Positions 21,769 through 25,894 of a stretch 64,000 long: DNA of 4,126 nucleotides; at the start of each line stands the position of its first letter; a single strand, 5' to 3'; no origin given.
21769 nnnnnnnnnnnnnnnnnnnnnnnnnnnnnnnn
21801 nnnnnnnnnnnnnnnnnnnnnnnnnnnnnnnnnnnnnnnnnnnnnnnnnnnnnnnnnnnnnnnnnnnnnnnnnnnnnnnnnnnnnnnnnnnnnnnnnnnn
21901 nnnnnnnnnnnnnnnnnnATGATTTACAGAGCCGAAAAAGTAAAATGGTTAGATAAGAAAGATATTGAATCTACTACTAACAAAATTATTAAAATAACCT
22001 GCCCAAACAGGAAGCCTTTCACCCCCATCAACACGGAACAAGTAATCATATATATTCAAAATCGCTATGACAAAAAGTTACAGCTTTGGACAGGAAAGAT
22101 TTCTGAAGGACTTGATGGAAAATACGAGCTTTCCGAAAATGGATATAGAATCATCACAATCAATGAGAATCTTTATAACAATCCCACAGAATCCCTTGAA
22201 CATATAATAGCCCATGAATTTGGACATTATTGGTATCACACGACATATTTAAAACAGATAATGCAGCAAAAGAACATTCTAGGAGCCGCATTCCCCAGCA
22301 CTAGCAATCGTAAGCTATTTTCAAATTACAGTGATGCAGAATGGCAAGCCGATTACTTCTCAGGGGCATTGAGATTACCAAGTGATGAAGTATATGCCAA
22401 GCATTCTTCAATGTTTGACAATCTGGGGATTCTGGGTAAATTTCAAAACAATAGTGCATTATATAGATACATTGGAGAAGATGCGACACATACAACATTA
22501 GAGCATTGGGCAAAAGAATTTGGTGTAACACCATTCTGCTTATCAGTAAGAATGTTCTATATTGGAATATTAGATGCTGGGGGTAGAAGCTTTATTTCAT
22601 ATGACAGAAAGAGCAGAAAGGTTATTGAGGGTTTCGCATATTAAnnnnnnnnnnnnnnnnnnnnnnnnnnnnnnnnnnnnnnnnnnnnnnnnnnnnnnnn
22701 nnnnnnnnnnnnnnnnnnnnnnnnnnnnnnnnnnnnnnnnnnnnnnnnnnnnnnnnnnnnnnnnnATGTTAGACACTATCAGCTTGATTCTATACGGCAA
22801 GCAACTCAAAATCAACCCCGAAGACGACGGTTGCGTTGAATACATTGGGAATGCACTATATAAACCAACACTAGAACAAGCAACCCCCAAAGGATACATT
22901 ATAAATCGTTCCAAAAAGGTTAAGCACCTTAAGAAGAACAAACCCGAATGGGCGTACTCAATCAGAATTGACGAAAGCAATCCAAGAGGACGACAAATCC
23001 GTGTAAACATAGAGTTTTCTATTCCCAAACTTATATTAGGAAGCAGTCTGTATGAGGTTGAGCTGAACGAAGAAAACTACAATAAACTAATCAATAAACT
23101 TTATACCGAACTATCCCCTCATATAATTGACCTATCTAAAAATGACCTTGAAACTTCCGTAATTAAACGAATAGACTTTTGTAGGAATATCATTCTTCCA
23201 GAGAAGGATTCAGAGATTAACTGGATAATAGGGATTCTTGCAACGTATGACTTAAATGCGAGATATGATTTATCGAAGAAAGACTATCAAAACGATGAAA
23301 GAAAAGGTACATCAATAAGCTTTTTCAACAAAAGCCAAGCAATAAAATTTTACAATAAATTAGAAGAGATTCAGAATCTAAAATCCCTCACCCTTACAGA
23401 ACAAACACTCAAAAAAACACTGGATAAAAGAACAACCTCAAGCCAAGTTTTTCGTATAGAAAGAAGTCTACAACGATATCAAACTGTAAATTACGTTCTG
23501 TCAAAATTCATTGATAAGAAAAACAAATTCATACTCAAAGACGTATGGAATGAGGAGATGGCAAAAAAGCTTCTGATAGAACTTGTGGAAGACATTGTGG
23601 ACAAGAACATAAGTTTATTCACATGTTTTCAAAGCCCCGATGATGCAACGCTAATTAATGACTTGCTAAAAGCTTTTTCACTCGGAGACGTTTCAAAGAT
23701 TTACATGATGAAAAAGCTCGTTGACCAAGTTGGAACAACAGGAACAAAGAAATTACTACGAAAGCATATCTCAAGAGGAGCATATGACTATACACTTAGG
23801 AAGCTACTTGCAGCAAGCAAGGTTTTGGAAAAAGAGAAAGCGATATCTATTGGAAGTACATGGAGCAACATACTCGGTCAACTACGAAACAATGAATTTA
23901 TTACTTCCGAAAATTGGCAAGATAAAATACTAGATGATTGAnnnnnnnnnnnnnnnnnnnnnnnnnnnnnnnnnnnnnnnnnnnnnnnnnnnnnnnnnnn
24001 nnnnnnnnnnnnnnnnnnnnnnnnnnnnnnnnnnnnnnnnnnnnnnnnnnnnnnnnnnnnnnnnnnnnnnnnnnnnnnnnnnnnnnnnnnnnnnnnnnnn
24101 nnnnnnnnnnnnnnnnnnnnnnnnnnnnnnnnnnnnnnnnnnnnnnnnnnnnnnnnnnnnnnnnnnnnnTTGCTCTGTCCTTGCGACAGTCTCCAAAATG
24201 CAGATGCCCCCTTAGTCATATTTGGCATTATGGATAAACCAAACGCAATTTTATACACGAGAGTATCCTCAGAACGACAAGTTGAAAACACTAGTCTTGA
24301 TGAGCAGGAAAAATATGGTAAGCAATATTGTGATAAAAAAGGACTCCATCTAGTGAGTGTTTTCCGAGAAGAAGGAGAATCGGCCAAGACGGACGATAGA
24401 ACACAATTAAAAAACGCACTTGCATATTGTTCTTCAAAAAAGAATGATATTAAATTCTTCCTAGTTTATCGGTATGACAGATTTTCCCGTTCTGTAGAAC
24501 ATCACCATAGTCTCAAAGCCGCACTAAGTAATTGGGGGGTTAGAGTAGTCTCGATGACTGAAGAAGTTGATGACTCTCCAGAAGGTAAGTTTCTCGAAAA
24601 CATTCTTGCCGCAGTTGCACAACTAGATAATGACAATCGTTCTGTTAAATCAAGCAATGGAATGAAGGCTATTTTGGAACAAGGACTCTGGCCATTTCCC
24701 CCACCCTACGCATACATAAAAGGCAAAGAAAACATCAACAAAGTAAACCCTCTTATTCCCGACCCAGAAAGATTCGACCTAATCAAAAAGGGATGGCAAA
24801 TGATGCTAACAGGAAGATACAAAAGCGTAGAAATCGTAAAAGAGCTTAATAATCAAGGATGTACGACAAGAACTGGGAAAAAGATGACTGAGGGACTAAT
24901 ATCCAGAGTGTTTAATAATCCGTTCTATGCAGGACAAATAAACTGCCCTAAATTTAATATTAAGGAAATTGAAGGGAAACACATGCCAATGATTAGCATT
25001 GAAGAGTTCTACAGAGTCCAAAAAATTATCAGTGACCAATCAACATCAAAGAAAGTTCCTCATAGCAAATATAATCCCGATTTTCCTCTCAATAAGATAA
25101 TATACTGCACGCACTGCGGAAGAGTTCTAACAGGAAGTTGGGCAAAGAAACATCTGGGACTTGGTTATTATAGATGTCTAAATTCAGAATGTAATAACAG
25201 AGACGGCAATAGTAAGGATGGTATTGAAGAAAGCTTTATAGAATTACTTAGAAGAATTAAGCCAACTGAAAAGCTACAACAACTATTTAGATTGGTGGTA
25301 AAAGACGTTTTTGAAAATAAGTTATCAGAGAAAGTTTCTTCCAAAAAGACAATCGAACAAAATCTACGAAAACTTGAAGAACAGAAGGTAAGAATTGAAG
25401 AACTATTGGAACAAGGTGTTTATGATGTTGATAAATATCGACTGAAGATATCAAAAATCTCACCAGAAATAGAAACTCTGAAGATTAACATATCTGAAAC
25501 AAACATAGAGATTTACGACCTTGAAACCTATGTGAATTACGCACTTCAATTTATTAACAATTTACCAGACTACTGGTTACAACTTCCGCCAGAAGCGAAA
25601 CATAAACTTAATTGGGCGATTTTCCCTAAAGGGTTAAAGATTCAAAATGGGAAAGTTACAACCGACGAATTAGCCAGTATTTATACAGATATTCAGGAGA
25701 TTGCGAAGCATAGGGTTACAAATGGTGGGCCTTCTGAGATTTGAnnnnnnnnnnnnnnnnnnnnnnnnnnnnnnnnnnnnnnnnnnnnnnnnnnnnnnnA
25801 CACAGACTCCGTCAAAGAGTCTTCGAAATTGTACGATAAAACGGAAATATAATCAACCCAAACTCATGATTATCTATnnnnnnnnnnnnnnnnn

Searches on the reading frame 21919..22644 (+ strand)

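Call 27: search_protein_families(library=pfam, proteins=[window:21919-22644:+], max_evalue=0.01)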
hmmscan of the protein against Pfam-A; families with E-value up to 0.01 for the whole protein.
window:21919-22644:+ (241 aa): 3 families
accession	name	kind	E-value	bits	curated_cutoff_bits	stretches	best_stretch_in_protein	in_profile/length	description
PF06114.19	Peptidase_M78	-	1.4e-06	28.5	22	1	75-169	27-103/123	IrrE N-terminal-like domain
PF10263.15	SprT-like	-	5e-05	23.6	25.6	1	66-111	33-79/108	SprT-like family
PF12388.14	Peptidase_M57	-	0.00056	20.1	21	1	73-110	113-152/212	Dual-action HEIGH metallo-peptidase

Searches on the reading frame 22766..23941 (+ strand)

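Call 27: search_protein_families(library=pfam, proteins=[window:22766-23941:+], max_evalue=0.01)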
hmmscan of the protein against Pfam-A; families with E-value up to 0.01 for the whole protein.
window:22766-23941:+ (391 aa): 1 family
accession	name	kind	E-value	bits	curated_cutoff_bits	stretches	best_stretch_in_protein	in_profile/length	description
PF05144.20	Phage_CRI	-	1.8e-07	31.6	21.7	1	63-236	49-214/232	Replication-associated protein G2P N-terminal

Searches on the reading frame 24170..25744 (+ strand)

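Call 27: search_protein_families(library=pfam, proteins=[window:24170-25744:+], max_evalue=0.01)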
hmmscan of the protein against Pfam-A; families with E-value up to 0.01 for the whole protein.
window:24170-25744:+ (524 aa): 3 families
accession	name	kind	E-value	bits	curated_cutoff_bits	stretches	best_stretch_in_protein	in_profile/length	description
PF00239.26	Resolvase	-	3e-28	99.2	23.3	1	26-172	1-143/145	Resolvase, N terminal domain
PF07508.19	Recombinase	-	3.2e-12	47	21.1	1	206-289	8-101/102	Recombinase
PF13408.12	Zn_ribbon_recom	-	5e-06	27.2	25.3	1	306-361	1-58/58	Recombinase zinc beta ribbon domain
